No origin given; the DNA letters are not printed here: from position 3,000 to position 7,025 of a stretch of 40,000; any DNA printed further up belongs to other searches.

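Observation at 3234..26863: Three paralogous LLM monooxygenase domains in three different positions of one assembly line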

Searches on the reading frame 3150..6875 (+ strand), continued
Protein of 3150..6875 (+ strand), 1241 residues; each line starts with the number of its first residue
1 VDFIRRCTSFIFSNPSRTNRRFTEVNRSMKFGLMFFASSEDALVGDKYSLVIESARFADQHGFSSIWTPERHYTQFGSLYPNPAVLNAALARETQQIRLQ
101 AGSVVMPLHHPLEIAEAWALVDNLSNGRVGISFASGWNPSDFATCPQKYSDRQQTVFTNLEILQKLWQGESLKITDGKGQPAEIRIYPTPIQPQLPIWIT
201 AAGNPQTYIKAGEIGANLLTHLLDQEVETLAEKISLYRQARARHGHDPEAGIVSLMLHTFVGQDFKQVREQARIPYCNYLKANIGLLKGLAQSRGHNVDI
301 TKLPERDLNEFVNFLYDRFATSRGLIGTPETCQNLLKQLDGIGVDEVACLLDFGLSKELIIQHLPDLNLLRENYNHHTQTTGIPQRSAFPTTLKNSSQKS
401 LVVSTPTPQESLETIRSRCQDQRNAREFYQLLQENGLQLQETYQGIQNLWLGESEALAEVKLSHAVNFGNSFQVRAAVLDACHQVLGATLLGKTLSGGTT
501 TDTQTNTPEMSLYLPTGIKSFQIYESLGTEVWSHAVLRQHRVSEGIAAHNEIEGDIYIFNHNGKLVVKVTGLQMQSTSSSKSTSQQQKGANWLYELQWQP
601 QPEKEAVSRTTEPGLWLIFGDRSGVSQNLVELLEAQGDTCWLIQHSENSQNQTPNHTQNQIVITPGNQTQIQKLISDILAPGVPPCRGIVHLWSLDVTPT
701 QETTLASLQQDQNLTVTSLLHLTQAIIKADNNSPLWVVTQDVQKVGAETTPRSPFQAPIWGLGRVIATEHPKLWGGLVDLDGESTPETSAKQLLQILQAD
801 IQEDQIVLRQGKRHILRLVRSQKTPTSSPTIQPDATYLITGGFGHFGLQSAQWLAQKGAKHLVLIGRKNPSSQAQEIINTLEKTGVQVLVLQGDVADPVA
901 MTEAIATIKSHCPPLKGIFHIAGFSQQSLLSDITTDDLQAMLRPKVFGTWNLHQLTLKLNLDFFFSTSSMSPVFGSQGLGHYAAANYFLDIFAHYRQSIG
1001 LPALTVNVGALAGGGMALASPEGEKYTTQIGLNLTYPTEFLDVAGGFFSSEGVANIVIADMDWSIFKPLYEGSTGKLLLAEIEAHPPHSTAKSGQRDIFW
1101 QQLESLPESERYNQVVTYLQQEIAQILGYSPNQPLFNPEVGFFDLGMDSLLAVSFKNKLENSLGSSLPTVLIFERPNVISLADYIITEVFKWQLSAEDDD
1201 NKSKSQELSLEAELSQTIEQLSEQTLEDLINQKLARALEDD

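Call 11: find_homologous_proteins(query=window:3234-6875:+)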
Query window:3234-6875:+ (1213 aa): 2712 proteins with E <= 0.001 among 8000 candidates; the best 120 are listed.
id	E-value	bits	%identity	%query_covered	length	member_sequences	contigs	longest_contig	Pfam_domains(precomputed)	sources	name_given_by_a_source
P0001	0.0e+0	2760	100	100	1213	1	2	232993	PF08659.17,PF00296.27,PF21394.4,PF00550.32,PF13561.13,PF14765.13,PF00106.32,PF22953.4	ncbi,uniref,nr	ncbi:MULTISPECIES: type I polyketide synthase [Calothrix]|uniref:LLM class flavin-dependent oxidored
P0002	0.0e+0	2516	91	100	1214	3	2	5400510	PF08659.17,PF00296.27,PF21394.4,PF00550.32,PF13561.13,PF14765.13,PF00106.32,PF23297.2,PF22953.4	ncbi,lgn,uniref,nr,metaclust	ncbi:LLM class flavin-dependent oxidoreductase [Scytonema hofmannii FACHB-248]|uniref:LLM class flav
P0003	0.0e+0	2126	78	100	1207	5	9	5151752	PF08659.17,PF00296.27,PF00550.32,PF13561.13,PF14765.13,PF00106.32,PF22953.4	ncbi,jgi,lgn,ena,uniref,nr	ncbi:type I polyketide synthase [Dolichospermum flos-aquae]|jgi:phthiocerol/phenolphthiocerol synthe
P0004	0.0e+0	2068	77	100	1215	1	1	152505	PF08659.17,PF00296.27,PF00550.32,PF13561.13,PF14765.13,PF00106.32,PF23297.2,PF22953.4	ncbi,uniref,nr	ncbi:type I polyketide synthase [Cylindrospermum sp. FACHB-282]|uniref:type I polyketide synthase n=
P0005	0.0e+0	1579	60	100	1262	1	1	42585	PF08659.17,PF00296.27,PF16363.12,PF00550.32,PF13561.13,PF14765.13,PF00106.32,PF01370.28,PF22953.4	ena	-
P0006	0.0e+0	1505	58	100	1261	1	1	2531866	PF08659.17,PF00296.27,PF00550.32,PF13561.13,PF14765.13,PF00106.32,PF22953.4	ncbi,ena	-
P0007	0.0e+0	1413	52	100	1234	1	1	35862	PF08659.17,PF00296.27,PF21394.4,PF00550.32,PF13561.13,PF14765.13,PF00106.32,PF22953.4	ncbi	ncbi:MAG: type I polyketide synthase [Xenococcaceae cyanobacterium]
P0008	0.0e+0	1374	51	100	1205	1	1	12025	PF08659.17,PF00296.27,PF16363.12,PF00550.32,PF13561.13,PF14765.13,PF00106.32,PF23297.2,PF22953.4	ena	-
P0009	0.0e+0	1360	52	100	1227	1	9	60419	PF08659.17,PF00296.27,PF21394.4,PF16363.12,PF00550.32,PF13561.13,PF14765.13,PF00106.32,PF22953.4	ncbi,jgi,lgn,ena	-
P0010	0.0e+0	1305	52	95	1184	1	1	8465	PF08659.17,PF00296.27,PF16363.12,PF00550.32,PF13561.13,PF14765.13,PF00106.32,PF23297.2,PF22953.4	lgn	-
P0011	0.0e+0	1291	52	99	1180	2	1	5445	PF08659.17,PF00296.27,PF00550.32,PF13561.13,PF14765.13,PF00106.32,PF23297.2,PF22953.4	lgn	-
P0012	0.0e+0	1283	51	96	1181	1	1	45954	PF08659.17,PF00296.27,PF16363.12,PF02719.22,PF00550.32,PF13561.13,PF14765.13,PF00106.32,PF23297.2,PF01370.28,PF22953.4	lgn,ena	-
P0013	0.0e+0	1275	51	98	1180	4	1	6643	PF08659.17,PF00296.27,PF16363.12,PF00550.32,PF13561.13,PF14765.13,PF00106.32,PF23297.2,PF22953.4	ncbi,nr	ncbi:MAG: type I polyketide synthase [Rhizonema sp. PD37]|nr:type I polyketide synthase [Rhizonema s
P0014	0.0e+0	1271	51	99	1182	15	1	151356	PF08659.17,PF00296.27,PF00550.32,PF13561.13,PF14765.13,PF00106.32,PF23297.2,PF22953.4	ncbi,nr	ncbi:type I polyketide synthase [Coleofasciculus chthonoplastes]|nr:type I polyketide synthase [Cole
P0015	0.0e+0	1270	51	95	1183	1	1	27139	PF08659.17,PF00296.27,PF16363.12,PF00550.32,PF13561.13,PF14765.13,PF00106.32,PF23297.2,PF22953.4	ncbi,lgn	ncbi:MAG: type I polyketide synthase [Xenococcaceae cyanobacterium]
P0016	0.0e+0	1264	50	100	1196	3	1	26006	PF08659.17,PF00296.27,PF00550.32,PF13561.13,PF14765.13,PF00106.32,PF22953.4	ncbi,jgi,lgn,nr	ncbi:MAG: LLM class flavin-dependent oxidoreductase [Komarekiella atlantica HA4396-MV6]|jgi:natural 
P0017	0.0e+0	1254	53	92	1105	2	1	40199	PF08659.17,PF00296.27,PF13561.13,PF14765.13,PF00106.32,PF22953.4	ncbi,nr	ncbi:MAG TPA: MupA/Atu3671 family FMN-dependent luciferase-like monooxygenase, partial [Nostocaceae 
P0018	0.0e+0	1250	51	96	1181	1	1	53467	PF08659.17,PF00296.27,PF21394.4,PF00550.32,PF13561.13,PF14765.13,PF00106.32,PF23297.2,PF01370.28,PF22953.4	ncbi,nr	ncbi:LLM class flavin-dependent oxidoreductase [Brasilonema sp. CT11]|nr:LLM class flavin-dependent 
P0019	0.0e+0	1250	50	98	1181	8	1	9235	PF08659.17,PF00296.27,PF16363.12,PF00550.32,PF13561.13,PF14765.13,PF00106.32,PF23297.2,PF01370.28,PF22953.4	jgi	-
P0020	0.0e+0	1248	50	98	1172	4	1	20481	PF08659.17,PF00296.27,PF16363.12,PF00550.32,PF13561.13,PF14765.13,PF00106.32,PF23297.2,PF01370.28,PF22953.4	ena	-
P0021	0.0e+0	1240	49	98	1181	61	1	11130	PF08659.17,PF00296.27,PF00550.32,PF13561.13,PF14765.13,PF00106.32,PF23297.2,PF22953.4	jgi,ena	jgi:natural product biosynthesis luciferase-like monooxygenase protein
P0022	0.0e+0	1160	47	100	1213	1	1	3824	PF08659.17,PF00296.27,PF21394.4,PF00550.32,PF13561.13,PF14765.13,PF00106.32,PF23297.2,PF22953.4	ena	-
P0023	0.0e+0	1158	50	95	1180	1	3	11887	PF08659.17,PF00296.27,PF21394.4,PF00550.32,PF13561.13,PF14765.13,PF00106.32,PF23297.2,PF22953.4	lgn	-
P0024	0.0e+0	1150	47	100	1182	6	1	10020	PF08659.17,PF00296.27,PF00550.32,PF13561.13,PF14765.13,PF00106.32,PF22953.4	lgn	-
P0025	0.0e+0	1126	45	99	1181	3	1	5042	PF08659.17,PF00296.27,PF21394.4,PF00550.32,PF13561.13,PF14765.13,PF00106.32,PF22953.4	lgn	-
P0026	0.0e+0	1125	45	100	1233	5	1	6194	PF08659.17,PF00296.27,PF21394.4,PF00550.32,PF14765.13,PF00106.32,PF23297.2,PF22953.4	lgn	-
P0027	0.0e+0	1122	46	97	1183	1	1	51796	PF08659.17,PF00296.27,PF21394.4,PF00550.32,PF13561.13,PF14765.13,PF00106.32,PF23297.2,PF22953.4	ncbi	ncbi:MAG: type I polyketide synthase [Phormidesmis sp.]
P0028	0.0e+0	1118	46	100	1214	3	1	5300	PF08659.17,PF00296.27,PF21394.4,PF00550.32,PF13561.13,PF14765.13,PF00106.32,PF23297.2,PF22953.4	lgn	-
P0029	0.0e+0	1114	44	100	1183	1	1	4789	PF08659.17,PF00296.27,PF00550.32,PF14765.13,PF00106.32,PF22953.4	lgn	-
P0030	0.0e+0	1112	45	100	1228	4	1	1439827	PF08659.17,PF00296.27,PF21394.4,PF00550.32,PF14765.13,PF00106.32,PF23297.2,PF22953.4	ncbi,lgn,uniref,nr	ncbi:short-chain dehydrogenase/reductase SDR [Tolypothrix sp. NIES-4075]|uniref:type I polyketide sy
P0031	0.0e+0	1102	45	100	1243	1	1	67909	PF08659.17,PF00296.27,PF21394.4,PF00550.32,PF14765.13,PF00106.32,PF23297.2,PF22953.4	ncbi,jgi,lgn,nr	ncbi:MAG: LLM class flavin-dependent oxidoreductase [Iphinoe sp. HA4291-MV1]|jgi:natural product bio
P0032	0.0e+0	1092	44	100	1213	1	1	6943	PF08659.17,PF00296.27,PF21394.4,PF16363.12,PF00550.32,PF13561.13,PF14765.13,PF00106.32,PF23297.2,PF22953.4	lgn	-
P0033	0.0e+0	1086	47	92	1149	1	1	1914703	PF08659.17,PF00296.27,PF00550.32,PF13561.13,PF14765.13,PF00106.32,PF23297.2,PF22953.4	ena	-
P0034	0.0e+0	1078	43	100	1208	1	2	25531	PF08659.17,PF00296.27,PF21394.4,PF00550.32,PF13561.13,PF14765.13,PF00106.32,PF22953.4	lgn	-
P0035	5.2e-292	990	52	47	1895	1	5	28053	PF08659.17,PF13489.13,PF21394.4,PF00550.32,PF23297.2,PF18558.9,PF08241.19,PF22953.4,PF13847.13,PF00296.27,PF13649.13,PF14765.13,PF00975.27,PF08242.19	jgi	jgi:natural product biosynthesis luciferase-like monooxygenase protein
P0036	2.4e-286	971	43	98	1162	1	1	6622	PF08659.17,PF00296.27,PF21394.4,PF16363.12,PF00550.32,PF13561.13,PF14765.13,PF00106.32,PF23297.2,PF22953.4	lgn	-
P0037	1.0e-284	966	41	95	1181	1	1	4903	PF08659.17,PF00296.27,PF21394.4,PF00550.32,PF14765.13,PF00106.32,PF23297.2,PF22953.4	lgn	-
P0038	2.1e-284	965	40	99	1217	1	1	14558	PF08659.17,PF00296.27,PF21394.4,PF00550.32,PF13561.13,PF14765.13,PF00106.32,PF22953.4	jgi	jgi:phthiocerol/phenolphthiocerol synthesis type-I polyketide synthase D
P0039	3.4e-284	964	42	98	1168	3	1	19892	PF08659.17,PF00296.27,PF16363.12,PF00550.32,PF13561.13,PF14765.13,PF00106.32,PF23297.2,PF22953.4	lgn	-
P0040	5.0e-284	964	41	99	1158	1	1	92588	PF08659.17,PF00296.27,PF00550.32,PF13561.13,PF14765.13,PF00106.32,PF22953.4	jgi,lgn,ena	-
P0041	2.1e-282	958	42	96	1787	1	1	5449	PF08659.17,PF13489.13,PF02353.27,PF21394.4,PF00550.32,PF23297.2,PF08241.19,PF22953.4,PF13847.13,PF00296.27,PF13649.13,PF14765.13,PF00975.27,PF08242.19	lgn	-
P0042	4.0e-280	951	41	96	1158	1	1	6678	PF08659.17,PF00296.27,PF00550.32,PF13561.13,PF14765.13,PF00106.32,PF22953.4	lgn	-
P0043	1.5e-279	949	41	99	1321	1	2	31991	PF08659.17,PF00296.27,PF21394.4,PF00550.32,PF14765.13,PF00106.32,PF23297.2,PF22953.4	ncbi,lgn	-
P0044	1.3e-278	946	41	100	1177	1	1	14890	PF08659.17,PF00296.27,PF00550.32,PF13561.13,PF14765.13,PF00106.32,PF22953.4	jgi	jgi:phthiocerol/phenolphthiocerol synthesis type-I polyketide synthase D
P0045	1.8e-278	945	40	99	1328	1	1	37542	PF08659.17,PF00296.27,PF21394.4,PF00550.32,PF14765.13,PF00106.32,PF23297.2,PF22953.4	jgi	jgi:phthiocerol/phenolphthiocerol synthesis type-I polyketide synthase D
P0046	2.0e-278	945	39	99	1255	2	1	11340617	PF08659.17,PF00296.27,PF21394.4,PF00550.32,PF14765.13,PF00106.32,PF23297.2,PF22953.4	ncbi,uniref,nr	ncbi:MupA/Atu3671 family FMN-dependent luciferase-like monooxygenase [Ktedonosporobacter rubrisoli]|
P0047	3.3e-278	944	42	96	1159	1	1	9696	PF08659.17,PF00296.27,PF00550.32,PF13561.13,PF14765.13,PF00106.32,PF22953.4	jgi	jgi:natural product biosynthesis luciferase-like monooxygenase protein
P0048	5.0e-277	940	52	47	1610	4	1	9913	PF08659.17,PF13489.13,PF21394.4,PF00550.32,PF18558.9,PF08241.19,PF22953.4,PF00296.27,PF13649.13,PF14765.13,PF00106.32,PF08242.19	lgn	-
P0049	7.8e-277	940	42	99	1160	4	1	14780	PF08659.17,PF00296.27,PF00550.32,PF13561.13,PF14765.13,PF00106.32,PF22953.4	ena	-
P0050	1.2e-276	939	40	96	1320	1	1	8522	PF08659.17,PF00296.27,PF21394.4,PF00550.32,PF14765.13,PF00106.32,PF23297.2,PF22953.4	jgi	jgi:phthiocerol/phenolphthiocerol synthesis type-I polyketide synthase D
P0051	3.4e-276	938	40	99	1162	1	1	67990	PF08659.17,PF00296.27,PF00550.32,PF13561.13,PF14765.13,PF00106.32,PF22953.4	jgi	-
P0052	3.8e-276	937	40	100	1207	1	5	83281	PF08659.17,PF00296.27,PF21394.4,PF00550.32,PF13561.13,PF14765.13,PF00106.32,PF22953.4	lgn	-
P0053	5.3e-275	934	39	99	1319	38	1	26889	PF08659.17,PF00296.27,PF21394.4,PF00550.32,PF14765.13,PF00106.32,PF23297.2,PF22953.4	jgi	-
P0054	9.7e-275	933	50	47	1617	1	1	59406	PF08659.17,PF13489.13,PF21394.4,PF00550.32,PF18558.9,PF08241.19,PF22953.4,PF13847.13,PF00296.27,PF13649.13,PF14765.13,PF08242.19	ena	-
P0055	1.2e-274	933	41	100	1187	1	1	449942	PF08659.17,PF00296.27,PF00550.32,PF13561.13,PF14765.13,PF00106.32,PF22953.4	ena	-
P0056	2.2e-274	932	40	100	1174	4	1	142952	PF08659.17,PF00296.27,PF00550.32,PF13561.13,PF14765.13,PF00106.32,PF22953.4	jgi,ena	jgi:natural product biosynthesis luciferase-like monooxygenase protein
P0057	4.3e-274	931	42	95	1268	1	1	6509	PF08659.17,PF00296.27,PF21394.4,PF00550.32,PF14765.13,PF00106.32,PF23297.2,PF22953.4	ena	-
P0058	4.7e-274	931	40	96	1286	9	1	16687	PF08659.17,PF00296.27,PF21394.4,PF00550.32,PF14765.13,PF00106.32,PF23297.2,PF22953.4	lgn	-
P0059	5.1e-274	930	48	47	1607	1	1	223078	PF08659.17,PF13489.13,PF00550.32,PF13561.13,PF18558.9,PF08241.19,PF22953.4,PF13847.13,PF00296.27,PF13649.13,PF14765.13,PF00106.32,PF08242.19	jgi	jgi:natural product biosynthesis luciferase-like monooxygenase protein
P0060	6.2e-274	930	42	99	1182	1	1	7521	PF08659.17,PF00296.27,PF00550.32,PF13561.13,PF14765.13,PF00106.32,PF22953.4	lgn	-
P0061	7.1e-274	930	41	99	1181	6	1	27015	PF08659.17,PF00296.27,PF00550.32,PF13561.13,PF14765.13,PF00106.32,PF22953.4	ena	-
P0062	2.1e-273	928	41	99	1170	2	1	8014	PF08659.17,PF00296.27,PF00550.32,PF13561.13,PF14765.13,PF00106.32,PF22953.4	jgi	jgi:natural product biosynthesis luciferase-like monooxygenase protein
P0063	5.6e-273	927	41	96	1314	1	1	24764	PF08659.17,PF00296.27,PF21394.4,PF00550.32,PF14765.13,PF00106.32,PF23297.2,PF22953.4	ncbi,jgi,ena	-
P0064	8.0e-273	926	41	96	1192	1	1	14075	PF08659.17,PF00296.27,PF00550.32,PF13561.13,PF14765.13,PF00106.32,PF22953.4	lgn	-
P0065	9.0e-273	926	40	99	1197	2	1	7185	PF08659.17,PF00296.27,PF00550.32,PF13561.13,PF14765.13,PF00106.32,PF22953.4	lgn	-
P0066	1.1e-272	926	49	47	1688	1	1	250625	PF08659.17,PF13489.13,PF21394.4,PF00550.32,PF18558.9,PF08241.19,PF22953.4,PF13847.13,PF00296.27,PF13649.13,PF14765.13,PF08242.19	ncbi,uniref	ncbi:MupA/Atu3671 family FMN-dependent luciferase-like monooxygenase [Leptolyngbya sp. AN02str]|unir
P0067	1.5e-272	925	42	96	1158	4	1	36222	PF08659.17,PF00296.27,PF00550.32,PF13561.13,PF14765.13,PF00106.32,PF22953.4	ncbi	ncbi:MAG: MupA/Atu3671 family FMN-dependent luciferase-like monooxygenase [Pyrinomonadaceae bacteriu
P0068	2.6e-272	925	40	100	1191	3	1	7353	PF08659.17,PF00296.27,PF00550.32,PF13561.13,PF14765.13,PF00106.32,PF22953.4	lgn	-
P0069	3.7e-272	924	41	97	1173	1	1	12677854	PF08659.17,PF00296.27,PF21394.4,PF00550.32,PF14765.13,PF23297.2,PF22953.4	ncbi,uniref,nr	ncbi:LLM class flavin-dependent oxidoreductase [Archangium violaceum]|uniref:type I polyketide synth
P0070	6.8e-272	923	40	97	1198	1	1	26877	PF08659.17,PF00296.27,PF00550.32,PF13561.13,PF14765.13,PF00106.32,PF22953.4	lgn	-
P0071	1.0e-271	923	40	100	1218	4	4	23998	PF08659.17,PF00296.27,PF00550.32,PF14765.13,PF00106.32,PF22953.4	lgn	-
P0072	2.8e-271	921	50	47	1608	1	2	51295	PF08659.17,PF13489.13,PF21394.4,PF00550.32,PF18558.9,PF08241.19,PF22953.4,PF13847.13,PF00296.27,PF13649.13,PF14765.13,PF06080.19,PF08242.19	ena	-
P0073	3.0e-271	921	41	96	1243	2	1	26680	PF08659.17,PF00296.27,PF21394.4,PF00550.32,PF13561.13,PF14765.13,PF00106.32,PF23297.2,PF22953.4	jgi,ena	-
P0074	3.9e-271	921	40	100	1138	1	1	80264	PF08659.17,PF00296.27,PF00550.32,PF13561.13,PF14765.13,PF00106.32,PF22953.4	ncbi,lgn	-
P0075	4.6e-271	921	40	99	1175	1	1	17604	PF08659.17,PF00296.27,PF00550.32,PF13561.13,PF14765.13,PF00106.32,PF22953.4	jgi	jgi:natural product biosynthesis luciferase-like monooxygenase protein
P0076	8.6e-271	920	49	47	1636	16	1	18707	PF08659.17,PF13489.13,PF00296.27,PF21394.4,PF13649.13,PF00550.32,PF14765.13,PF18558.9,PF08241.19,PF08242.19,PF22953.4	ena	-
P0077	1.3e-270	919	42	99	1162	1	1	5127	PF08659.17,PF00296.27,PF00550.32,PF13561.13,PF14765.13,PF00106.32,PF22953.4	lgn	-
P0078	1.5e-270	919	41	99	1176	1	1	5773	PF08659.17,PF00296.27,PF00550.32,PF13561.13,PF14765.13,PF00106.32,PF22953.4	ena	-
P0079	6.1e-270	917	39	99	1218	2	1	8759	PF08659.17,PF00296.27,PF00550.32,PF14765.13,PF00106.32,PF22953.4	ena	-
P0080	6.4e-270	917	40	99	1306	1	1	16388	PF08659.17,PF00296.27,PF21394.4,PF00550.32,PF14765.13,PF00106.32,PF23297.2,PF22953.4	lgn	-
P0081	2.1e-269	915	51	47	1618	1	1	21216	PF08659.17,PF13489.13,PF21394.4,PF00550.32,PF18558.9,PF08241.19,PF22953.4,PF13847.13,PF00296.27,PF13649.13,PF14765.13,PF06080.19,PF00106.32,PF08242.19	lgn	-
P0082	1.2e-268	913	41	95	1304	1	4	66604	PF08659.17,PF00296.27,PF21394.4,PF00550.32,PF14765.13,PF00106.32,PF23297.2,PF22953.4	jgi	jgi:phthiocerol/phenolphthiocerol synthesis type-I polyketide synthase D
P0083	1.8e-268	912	40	99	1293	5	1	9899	PF08659.17,PF00296.27,PF21394.4,PF00550.32,PF13561.13,PF14765.13,PF00106.32,PF23297.2,PF22953.4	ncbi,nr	ncbi:MAG: LLM class flavin-dependent oxidoreductase [Ktedonobacteraceae bacterium]|nr:LLM class flav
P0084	2.3e-268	912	41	95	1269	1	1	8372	PF08659.17,PF00296.27,PF21394.4,PF00550.32,PF14765.13,PF23297.2,PF22953.4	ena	-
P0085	3.2e-268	911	40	99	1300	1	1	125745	PF08659.17,PF00296.27,PF21394.4,PF00550.32,PF14765.13,PF00106.32,PF23297.2,PF22953.4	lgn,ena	-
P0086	3.0e-267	908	39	99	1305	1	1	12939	PF08659.17,PF00296.27,PF21394.4,PF00550.32,PF14765.13,PF00106.32,PF23297.2,PF22953.4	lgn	-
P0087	3.1e-267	908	40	99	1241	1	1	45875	PF08659.17,PF00296.27,PF21394.4,PF00550.32,PF14765.13,PF00106.32,PF23297.2,PF22953.4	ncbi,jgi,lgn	jgi:natural product biosynthesis luciferase-like monooxygenase protein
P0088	4.8e-267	907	39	99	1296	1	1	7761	PF08659.17,PF00296.27,PF21394.4,PF00550.32,PF13561.13,PF14765.13,PF00106.32,PF23297.2,PF22953.4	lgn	-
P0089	1.7e-266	905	41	95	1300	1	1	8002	PF08659.17,PF00296.27,PF21394.4,PF00550.32,PF14765.13,PF00106.32,PF23297.2,PF22953.4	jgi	jgi:phthiocerol/phenolphthiocerol synthesis type-I polyketide synthase D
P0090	4.4e-266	904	50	47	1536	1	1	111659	PF08659.17,PF13489.13,PF00550.32,PF18558.9,PF08241.19,PF22953.4,PF13847.13,PF00296.27,PF13649.13,PF14765.13,PF06080.19,PF00106.32,PF01209.25,PF08242.19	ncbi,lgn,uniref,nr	ncbi:MupA/Atu3671 family FMN-dependent luciferase-like monooxygenase [Myxacorys almedinensis]|uniref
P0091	6.1e-266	904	39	98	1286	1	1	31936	PF08659.17,PF00296.27,PF21394.4,PF00550.32,PF13561.13,PF14765.13,PF00106.32,PF23297.2,PF22953.4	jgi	jgi:natural product biosynthesis luciferase-like monooxygenase protein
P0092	6.8e-266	903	38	99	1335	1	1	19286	PF08659.17,PF00296.27,PF21394.4,PF00550.32,PF14765.13,PF00106.32,PF23297.2,PF22953.4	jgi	jgi:phthiocerol/phenolphthiocerol synthesis type-I polyketide synthase D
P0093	2.7e-265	902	39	96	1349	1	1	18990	PF08659.17,PF00296.27,PF21394.4,PF00550.32,PF14765.13,PF00106.32,PF23297.2,PF22953.4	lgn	-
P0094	4.6e-265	901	40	99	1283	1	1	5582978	PF08659.17,PF00296.27,PF00550.32,PF14765.13,PF00106.32,PF23297.2,PF22953.4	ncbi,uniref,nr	ncbi:hypothetical protein KDA_29580 [Dictyobacter alpinus]|uniref:Uncharacterized protein n=1 Tax=Di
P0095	6.1e-265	900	40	96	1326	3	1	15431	PF08659.17,PF00296.27,PF21394.4,PF00550.32,PF14765.13,PF00106.32,PF23297.2,PF22953.4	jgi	jgi:phthiocerol/phenolphthiocerol synthesis type-I polyketide synthase D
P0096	1.2e-263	896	48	48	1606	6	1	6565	PF08659.17,PF13489.13,PF00296.27,PF21394.4,PF13649.13,PF00550.32,PF14765.13,PF18558.9,PF08241.19,PF08242.19,PF22953.4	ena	-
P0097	1.5e-263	896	39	99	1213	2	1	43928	PF08659.17,PF00296.27,PF21394.4,PF00550.32,PF13561.13,PF14765.13,PF00106.32,PF22953.4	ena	-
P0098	8.7e-263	893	40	95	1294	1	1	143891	PF08659.17,PF00296.27,PF00550.32,PF14765.13,PF00106.32,PF23297.2,PF22953.4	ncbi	-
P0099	1.1e-262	893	50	47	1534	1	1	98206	PF08659.17,PF13489.13,PF00550.32,PF18558.9,PF08241.19,PF22953.4,PF13847.13,PF00296.27,PF13649.13,PF14765.13,PF00106.32,PF01209.25,PF08242.19,PF10294.16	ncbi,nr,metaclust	ncbi:beta-ketoacyl synthase (plasmid) [Leptolyngbya sp. NIES-3755]|nr:beta-ketoacyl synthase [Leptol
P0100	1.5e-262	892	41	96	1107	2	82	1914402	PF08659.17,PF00296.27,PF00550.32,PF13561.13,PF14765.13,PF00106.32,PF22953.4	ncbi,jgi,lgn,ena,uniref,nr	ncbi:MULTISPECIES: bifunctional LLM class flavin-dependent oxidoreductase/SDR family oxidoreductase 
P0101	1.7e-262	892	38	99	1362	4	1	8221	PF08659.17,PF00296.27,PF21394.4,PF00550.32,PF14765.13,PF00106.32,PF23297.2,PF22953.4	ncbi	-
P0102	1.8e-262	892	41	96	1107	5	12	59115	PF08659.17,PF00296.27,PF00550.32,PF13561.13,PF14765.13,PF00106.32,PF22953.4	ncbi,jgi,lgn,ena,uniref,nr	ncbi:MAG: LLM class flavin-dependent oxidoreductase [Burkholderia sp.]|jgi:acyl carrier protein|unir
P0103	7.6e-262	890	39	99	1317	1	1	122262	PF08659.17,PF00296.27,PF21394.4,PF00550.32,PF14765.13,PF23297.2,PF22953.4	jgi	jgi:phthiocerol/phenolphthiocerol synthesis type-I polyketide synthase D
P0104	8.4e-262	890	41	96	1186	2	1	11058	PF08659.17,PF00296.27,PF04321.24,PF00550.32,PF13561.13,PF14765.13,PF00106.32,PF01370.28,PF22953.4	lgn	-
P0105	8.6e-262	890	39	99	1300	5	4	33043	PF08659.17,PF00296.27,PF00550.32,PF14765.13,PF00106.32,PF23297.2,PF22953.4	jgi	jgi:phthiocerol/phenolphthiocerol synthesis type-I polyketide synthase D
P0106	9.0e-262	890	40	99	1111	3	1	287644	PF08659.17,PF00296.27,PF00550.32,PF13561.13,PF14765.13,PF00106.32,PF22953.4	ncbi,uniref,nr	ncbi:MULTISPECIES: type I polyketide synthase [Paraburkholderia]|uniref:type I polyketide synthase n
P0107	9.2e-262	890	41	96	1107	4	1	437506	PF08659.17,PF00296.27,PF00550.32,PF13561.13,PF14765.13,PF00106.32,PF22953.4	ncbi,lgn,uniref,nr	ncbi:type I polyketide synthase [Burkholderia contaminans]|uniref:type I polyketide synthase n=1 Tax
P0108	1.2e-261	889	39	99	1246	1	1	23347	PF08659.17,PF00296.27,PF21394.4,PF00550.32,PF13561.13,PF14765.13,PF00106.32,PF23297.2,PF22953.4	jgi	jgi:natural product biosynthesis luciferase-like monooxygenase protein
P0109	2.2e-261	889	39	96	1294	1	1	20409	PF08659.17,PF00296.27,PF21394.4,PF00550.32,PF13561.13,PF14765.13,PF00106.32,PF23297.2,PF22953.4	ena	-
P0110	2.6e-261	888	39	99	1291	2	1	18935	PF08659.17,PF00296.27,PF00550.32,PF14765.13,PF00106.32,PF23297.2,PF22953.4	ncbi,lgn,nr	ncbi:MAG: LLM class flavin-dependent oxidoreductase [Chloroflexota bacterium]|nr:LLM class flavin-de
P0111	2.8e-261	888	49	48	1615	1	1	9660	PF08659.17,PF13489.13,PF00550.32,PF18558.9,PF08241.19,PF22953.4,PF13847.13,PF00296.27,PF13649.13,PF14765.13,PF06080.19,PF00106.32,PF08242.19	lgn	-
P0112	2.9e-261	888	41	96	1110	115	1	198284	PF08659.17,PF00296.27,PF00550.32,PF13561.13,PF14765.13,PF00106.32,PF22953.4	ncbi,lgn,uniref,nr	ncbi:type I polyketide synthase [Burkholderia vietnamiensis]|uniref:type I polyketide synthase n=1 T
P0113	3.2e-261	888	40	96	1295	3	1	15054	PF08659.17,PF00296.27,PF21394.4,PF00550.32,PF14765.13,PF00106.32,PF23297.2,PF22953.4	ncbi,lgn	-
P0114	4.1e-261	888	40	95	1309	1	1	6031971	PF08659.17,PF00296.27,PF21394.4,PF00550.32,PF14765.13,PF00106.32,PF23297.2,PF22953.4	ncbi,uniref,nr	ncbi:type I polyketide synthase [Dictyobacter kobayashii]|uniref:Uncharacterized protein n=1 Tax=Dic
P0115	4.8e-261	887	40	96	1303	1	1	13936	PF08659.17,PF00296.27,PF00550.32,PF14765.13,PF00106.32,PF23297.2,PF22953.4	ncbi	-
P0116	5.4e-261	887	40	95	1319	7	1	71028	PF08659.17,PF00296.27,PF21394.4,PF00550.32,PF14765.13,PF00106.32,PF23297.2,PF22953.4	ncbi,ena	-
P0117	1.4e-260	886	40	96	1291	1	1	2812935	PF08659.17,PF00296.27,PF00550.32,PF14765.13,PF00106.32,PF23297.2,PF22953.4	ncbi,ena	-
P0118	2.0e-260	885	39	99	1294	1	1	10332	PF08659.17,PF00296.27,PF00550.32,PF14765.13,PF00106.32,PF23297.2,PF22953.4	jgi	jgi:phthiocerol/phenolphthiocerol synthesis type-I polyketide synthase D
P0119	4.5e-260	884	41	96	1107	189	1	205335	PF08659.17,PF00296.27,PF00550.32,PF13561.13,PF14765.13,PF00106.32,PF22953.4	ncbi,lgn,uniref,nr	ncbi:type I polyketide synthase [Burkholderia ambifaria]|uniref:type I polyketide synthase n=1 Tax=B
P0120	4.8e-260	884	40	96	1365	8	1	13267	PF08659.17,PF00296.27,PF00550.32,PF14765.13,PF00106.32,PF23297.2,PF22953.4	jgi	jgi:natural product biosynthesis luciferase-like monooxygenase protein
